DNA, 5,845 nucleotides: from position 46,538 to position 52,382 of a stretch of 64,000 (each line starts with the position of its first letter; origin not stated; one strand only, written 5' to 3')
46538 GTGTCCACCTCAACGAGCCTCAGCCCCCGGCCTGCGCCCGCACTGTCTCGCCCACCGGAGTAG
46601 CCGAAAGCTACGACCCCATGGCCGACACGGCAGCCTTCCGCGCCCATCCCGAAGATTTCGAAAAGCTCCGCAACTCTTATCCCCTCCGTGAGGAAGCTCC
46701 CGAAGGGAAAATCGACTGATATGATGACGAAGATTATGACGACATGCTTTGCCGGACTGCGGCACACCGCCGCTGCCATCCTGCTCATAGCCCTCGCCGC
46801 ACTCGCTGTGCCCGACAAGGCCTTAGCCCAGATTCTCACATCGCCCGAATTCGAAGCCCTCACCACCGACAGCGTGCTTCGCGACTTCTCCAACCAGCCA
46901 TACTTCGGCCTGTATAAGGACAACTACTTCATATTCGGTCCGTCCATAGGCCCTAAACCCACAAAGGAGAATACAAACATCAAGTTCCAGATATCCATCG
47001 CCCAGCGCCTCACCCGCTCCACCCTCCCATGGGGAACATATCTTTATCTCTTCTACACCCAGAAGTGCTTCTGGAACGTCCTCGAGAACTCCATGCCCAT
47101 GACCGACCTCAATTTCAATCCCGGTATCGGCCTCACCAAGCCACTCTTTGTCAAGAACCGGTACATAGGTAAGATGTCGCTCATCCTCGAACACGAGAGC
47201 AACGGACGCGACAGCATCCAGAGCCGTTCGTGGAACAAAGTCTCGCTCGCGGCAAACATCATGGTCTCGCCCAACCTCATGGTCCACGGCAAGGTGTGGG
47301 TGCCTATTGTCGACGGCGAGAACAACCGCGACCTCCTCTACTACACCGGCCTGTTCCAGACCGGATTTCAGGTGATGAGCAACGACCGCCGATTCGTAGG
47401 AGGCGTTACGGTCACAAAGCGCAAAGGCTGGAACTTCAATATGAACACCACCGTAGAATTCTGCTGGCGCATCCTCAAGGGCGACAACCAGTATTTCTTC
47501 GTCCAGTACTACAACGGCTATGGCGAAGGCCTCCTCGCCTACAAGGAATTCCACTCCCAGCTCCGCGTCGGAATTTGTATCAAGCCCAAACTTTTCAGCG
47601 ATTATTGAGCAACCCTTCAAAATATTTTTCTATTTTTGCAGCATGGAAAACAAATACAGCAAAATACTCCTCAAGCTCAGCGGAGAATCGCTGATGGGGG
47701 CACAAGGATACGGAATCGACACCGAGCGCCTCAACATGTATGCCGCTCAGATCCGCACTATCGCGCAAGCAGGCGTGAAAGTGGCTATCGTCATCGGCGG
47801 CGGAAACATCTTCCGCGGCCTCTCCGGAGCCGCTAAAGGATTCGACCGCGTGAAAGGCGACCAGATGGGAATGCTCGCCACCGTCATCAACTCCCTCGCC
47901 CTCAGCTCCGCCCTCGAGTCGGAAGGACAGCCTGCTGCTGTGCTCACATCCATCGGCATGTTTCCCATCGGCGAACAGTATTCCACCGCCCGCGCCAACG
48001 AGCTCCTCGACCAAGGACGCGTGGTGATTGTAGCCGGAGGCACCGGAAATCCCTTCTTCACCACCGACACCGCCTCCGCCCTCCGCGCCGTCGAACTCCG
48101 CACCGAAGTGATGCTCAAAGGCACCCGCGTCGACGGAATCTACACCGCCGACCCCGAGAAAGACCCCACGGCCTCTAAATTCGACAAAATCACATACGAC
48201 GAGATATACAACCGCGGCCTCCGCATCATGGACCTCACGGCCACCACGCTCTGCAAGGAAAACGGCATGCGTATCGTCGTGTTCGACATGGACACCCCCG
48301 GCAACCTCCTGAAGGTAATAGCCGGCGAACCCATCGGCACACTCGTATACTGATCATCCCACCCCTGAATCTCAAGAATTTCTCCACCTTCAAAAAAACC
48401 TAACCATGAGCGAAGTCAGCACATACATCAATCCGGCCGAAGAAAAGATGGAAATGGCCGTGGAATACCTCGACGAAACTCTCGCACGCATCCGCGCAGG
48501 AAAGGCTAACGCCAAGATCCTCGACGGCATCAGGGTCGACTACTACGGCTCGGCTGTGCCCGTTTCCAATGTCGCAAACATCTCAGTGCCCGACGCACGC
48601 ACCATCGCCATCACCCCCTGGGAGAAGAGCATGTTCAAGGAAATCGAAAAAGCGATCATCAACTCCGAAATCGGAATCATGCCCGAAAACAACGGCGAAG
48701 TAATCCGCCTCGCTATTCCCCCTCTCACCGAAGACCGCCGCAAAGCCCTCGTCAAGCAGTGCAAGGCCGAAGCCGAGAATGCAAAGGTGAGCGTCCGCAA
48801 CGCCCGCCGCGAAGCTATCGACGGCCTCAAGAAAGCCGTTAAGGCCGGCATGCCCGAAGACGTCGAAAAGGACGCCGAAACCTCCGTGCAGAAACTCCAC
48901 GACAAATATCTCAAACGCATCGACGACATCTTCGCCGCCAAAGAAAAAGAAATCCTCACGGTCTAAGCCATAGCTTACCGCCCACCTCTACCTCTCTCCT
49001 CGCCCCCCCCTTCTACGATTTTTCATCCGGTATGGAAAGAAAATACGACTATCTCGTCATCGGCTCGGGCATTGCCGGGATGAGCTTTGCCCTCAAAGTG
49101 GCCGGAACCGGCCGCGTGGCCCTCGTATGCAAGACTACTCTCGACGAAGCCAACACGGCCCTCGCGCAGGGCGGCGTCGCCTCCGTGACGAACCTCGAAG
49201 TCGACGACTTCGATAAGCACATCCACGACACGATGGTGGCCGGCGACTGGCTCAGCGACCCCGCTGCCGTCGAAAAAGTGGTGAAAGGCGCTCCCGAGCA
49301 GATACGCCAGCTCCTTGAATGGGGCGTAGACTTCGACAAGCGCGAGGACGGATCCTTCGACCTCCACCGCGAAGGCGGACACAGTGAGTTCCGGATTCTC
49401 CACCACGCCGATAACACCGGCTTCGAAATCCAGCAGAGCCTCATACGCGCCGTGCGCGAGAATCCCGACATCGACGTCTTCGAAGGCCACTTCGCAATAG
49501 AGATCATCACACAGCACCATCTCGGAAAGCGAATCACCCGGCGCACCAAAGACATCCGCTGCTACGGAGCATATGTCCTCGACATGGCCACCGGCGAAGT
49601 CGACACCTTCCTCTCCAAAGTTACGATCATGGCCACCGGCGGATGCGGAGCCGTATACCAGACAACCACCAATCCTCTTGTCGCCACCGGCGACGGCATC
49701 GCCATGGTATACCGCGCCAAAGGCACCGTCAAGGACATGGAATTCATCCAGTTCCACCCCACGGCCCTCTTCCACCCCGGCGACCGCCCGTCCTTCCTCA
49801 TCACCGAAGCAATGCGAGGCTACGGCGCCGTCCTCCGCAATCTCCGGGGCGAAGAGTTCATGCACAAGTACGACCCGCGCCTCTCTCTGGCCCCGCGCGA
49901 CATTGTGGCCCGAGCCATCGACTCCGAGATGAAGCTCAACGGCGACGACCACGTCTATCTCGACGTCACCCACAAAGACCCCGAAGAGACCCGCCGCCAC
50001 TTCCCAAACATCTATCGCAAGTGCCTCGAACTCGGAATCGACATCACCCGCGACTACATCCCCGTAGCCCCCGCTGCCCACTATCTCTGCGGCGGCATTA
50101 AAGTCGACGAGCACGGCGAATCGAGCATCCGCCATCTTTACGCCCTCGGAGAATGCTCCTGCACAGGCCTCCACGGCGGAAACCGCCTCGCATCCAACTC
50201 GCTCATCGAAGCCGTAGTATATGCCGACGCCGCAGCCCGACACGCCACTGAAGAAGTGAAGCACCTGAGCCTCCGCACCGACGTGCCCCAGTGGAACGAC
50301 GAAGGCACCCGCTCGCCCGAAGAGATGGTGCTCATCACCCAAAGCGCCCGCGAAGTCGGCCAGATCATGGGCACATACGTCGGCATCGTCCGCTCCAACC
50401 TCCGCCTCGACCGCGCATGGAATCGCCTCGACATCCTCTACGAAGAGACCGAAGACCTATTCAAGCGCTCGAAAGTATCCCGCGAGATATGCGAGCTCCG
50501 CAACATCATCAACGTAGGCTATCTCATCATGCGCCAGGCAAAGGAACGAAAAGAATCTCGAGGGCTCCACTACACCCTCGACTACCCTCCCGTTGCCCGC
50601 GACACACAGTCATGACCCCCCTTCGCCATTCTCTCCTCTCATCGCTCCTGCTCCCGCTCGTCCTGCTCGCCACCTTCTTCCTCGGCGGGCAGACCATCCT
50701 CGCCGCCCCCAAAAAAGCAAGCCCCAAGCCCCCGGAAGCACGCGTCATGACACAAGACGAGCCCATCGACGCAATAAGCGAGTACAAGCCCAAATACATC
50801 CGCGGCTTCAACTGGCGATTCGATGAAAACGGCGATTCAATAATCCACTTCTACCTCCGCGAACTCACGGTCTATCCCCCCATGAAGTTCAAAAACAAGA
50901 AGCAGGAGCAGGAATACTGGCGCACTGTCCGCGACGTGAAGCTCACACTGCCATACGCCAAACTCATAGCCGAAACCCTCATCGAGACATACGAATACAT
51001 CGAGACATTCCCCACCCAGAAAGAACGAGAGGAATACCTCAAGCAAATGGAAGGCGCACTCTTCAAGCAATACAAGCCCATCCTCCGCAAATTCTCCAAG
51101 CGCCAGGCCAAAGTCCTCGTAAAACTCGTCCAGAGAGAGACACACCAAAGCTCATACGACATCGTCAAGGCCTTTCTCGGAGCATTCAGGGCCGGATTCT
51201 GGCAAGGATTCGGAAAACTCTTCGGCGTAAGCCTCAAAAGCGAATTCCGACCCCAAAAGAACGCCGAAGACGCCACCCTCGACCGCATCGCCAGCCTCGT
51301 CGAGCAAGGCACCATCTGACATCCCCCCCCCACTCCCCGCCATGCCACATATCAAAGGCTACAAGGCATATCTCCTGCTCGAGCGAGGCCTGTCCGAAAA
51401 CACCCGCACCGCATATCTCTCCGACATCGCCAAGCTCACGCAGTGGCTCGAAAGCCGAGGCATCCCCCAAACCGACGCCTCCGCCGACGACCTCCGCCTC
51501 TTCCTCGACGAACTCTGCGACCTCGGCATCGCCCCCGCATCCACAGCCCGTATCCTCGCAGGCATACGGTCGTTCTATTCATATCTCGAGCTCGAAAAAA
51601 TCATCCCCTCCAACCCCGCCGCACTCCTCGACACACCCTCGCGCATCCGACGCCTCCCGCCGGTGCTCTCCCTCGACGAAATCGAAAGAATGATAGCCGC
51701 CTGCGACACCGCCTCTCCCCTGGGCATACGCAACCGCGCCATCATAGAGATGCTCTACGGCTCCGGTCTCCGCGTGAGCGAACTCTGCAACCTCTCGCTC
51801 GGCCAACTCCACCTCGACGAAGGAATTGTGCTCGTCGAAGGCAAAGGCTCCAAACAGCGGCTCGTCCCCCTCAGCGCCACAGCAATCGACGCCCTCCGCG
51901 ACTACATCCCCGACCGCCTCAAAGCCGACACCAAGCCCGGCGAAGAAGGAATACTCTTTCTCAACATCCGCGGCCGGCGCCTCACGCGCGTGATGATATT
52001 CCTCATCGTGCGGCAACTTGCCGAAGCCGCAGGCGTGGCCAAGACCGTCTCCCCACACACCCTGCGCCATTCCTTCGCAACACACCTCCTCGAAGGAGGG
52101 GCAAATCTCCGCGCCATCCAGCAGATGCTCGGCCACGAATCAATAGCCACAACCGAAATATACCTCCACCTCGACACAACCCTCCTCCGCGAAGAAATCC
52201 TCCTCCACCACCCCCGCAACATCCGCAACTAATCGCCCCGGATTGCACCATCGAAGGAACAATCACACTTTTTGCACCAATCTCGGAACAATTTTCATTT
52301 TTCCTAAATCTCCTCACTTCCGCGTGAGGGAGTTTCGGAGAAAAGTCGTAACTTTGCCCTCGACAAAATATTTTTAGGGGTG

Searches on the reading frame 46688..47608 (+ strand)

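Call 60: search_protein_families(library=pfam, proteins=[window:46688-47608:+], max_evalue=0.00001)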
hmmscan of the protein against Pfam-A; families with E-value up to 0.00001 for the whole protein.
window:46688-47608:+ (306 aa): 1 family
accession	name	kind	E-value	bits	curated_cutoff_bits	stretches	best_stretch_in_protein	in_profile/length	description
PF02253.21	PLA1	-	1.1e-43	150.1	27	1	92-297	49-256/257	Phospholipase A1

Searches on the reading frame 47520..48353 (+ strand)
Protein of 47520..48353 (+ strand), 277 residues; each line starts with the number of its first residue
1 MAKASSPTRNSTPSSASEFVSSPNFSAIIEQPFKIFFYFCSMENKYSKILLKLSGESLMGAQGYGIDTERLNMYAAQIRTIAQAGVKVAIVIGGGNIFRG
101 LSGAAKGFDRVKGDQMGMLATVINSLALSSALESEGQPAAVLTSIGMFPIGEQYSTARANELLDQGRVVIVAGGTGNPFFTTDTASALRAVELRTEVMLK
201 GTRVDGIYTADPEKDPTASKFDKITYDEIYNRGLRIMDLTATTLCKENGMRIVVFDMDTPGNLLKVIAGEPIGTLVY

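Call 60: search_protein_families(library=pfam, proteins=[window:47520-48353:+], max_evalue=0.00001)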
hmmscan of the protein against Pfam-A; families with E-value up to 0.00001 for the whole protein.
window:47520-48353:+ (277 aa): 1 family
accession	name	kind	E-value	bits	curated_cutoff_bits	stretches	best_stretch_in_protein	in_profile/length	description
PF00696.33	AA_kinase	-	9.9e-37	127.3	24.9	1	48-256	2-234/234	Amino acid kinase family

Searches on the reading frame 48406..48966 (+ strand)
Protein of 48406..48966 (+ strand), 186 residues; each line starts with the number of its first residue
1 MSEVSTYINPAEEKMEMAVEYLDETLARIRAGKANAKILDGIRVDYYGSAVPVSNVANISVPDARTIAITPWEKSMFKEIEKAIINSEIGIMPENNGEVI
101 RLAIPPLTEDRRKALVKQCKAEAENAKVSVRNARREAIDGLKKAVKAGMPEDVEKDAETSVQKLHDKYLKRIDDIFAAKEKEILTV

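Call 60: search_protein_families(library=pfam, proteins=[window:48406-48966:+], max_evalue=0.00001)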
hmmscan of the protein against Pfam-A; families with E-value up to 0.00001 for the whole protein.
window:48406-48966:+ (186 aa): 1 family
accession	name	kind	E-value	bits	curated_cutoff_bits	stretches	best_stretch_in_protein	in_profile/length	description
PF01765.24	RRF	-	4.7e-65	218.8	29.7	1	23-184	2-164/164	Ribosome recycling factor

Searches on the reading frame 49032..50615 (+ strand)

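Call 60: search_protein_families(library=pfam, proteins=[window:49032-50615:+], max_evalue=0.00001)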
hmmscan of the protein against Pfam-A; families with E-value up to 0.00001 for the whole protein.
window:49032-50615:+ (527 aa): 4 families
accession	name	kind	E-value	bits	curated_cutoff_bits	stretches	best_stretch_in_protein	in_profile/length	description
PF00890.30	FAD_binding_2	-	8.9e-90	302.3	20.4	1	6-391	1-414/414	FAD binding domain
PF02910.25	Succ_DH_flav_C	-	4.1e-12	46.6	20.8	1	440-520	2-88/130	Fumarate reductase flavoprotein C-term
PF07992.20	Pyr_redox_2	-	1.4e-08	34.9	26.1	0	5-109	1-85/291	Pyridine nucleotide-disulphide oxidoreductase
PF01266.30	DAO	-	2.6e-07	30.9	27.9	1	6-131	1-114/353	FAD dependent oxidoreductase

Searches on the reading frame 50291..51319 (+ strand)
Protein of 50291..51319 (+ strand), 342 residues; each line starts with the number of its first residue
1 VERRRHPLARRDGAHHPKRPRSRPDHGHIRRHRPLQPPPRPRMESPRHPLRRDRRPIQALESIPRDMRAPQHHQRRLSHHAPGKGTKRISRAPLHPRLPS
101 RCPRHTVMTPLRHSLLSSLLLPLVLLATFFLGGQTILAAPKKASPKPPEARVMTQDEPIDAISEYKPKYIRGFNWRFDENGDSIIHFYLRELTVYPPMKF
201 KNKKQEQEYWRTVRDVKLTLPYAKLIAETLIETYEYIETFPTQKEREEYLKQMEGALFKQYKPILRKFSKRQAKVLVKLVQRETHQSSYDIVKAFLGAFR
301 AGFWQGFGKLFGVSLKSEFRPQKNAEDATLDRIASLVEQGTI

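Call 61: search_protein_families(library=pfam, proteins=[window:50291-51319:+], max_evalue=0.00001)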
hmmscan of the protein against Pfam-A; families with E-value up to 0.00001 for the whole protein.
window:50291-51319:+ (342 aa): 1 family
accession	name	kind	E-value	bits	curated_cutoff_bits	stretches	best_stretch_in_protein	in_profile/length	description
PF14127.11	DUF4294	-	1.3e-56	191.2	27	1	182-334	1-153/155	Domain of unknown function (DUF4294)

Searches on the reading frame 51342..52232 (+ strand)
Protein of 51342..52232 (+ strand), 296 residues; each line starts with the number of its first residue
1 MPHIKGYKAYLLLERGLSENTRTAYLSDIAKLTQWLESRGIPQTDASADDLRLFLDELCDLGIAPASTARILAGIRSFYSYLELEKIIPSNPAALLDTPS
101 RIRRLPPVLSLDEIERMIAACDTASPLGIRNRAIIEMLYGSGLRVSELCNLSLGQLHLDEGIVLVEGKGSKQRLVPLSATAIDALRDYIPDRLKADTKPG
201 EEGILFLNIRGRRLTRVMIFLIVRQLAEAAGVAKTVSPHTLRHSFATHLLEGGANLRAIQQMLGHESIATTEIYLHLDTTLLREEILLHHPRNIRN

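Call 61: search_protein_families(library=pfam, proteins=[window:51342-52232:+], max_evalue=0.00001)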
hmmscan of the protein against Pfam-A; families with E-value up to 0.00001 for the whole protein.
window:51342-52232:+ (296 aa): 3 families
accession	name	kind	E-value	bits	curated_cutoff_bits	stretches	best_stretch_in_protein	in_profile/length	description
PF00589.27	Phage_integrase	-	6.4e-50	169.7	27.1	1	108-278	2-169/172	Phage integrase family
PF02899.23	Phage_int_SAM_1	-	2.5e-18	66.5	22.3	1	4-86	1-83/83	Phage integrase, N-terminal SAM-like domain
PF13495.12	Phage_int_SAM_4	-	2.8e-06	28.1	27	1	15-83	12-79/85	Phage integrase, N-terminal SAM-like domain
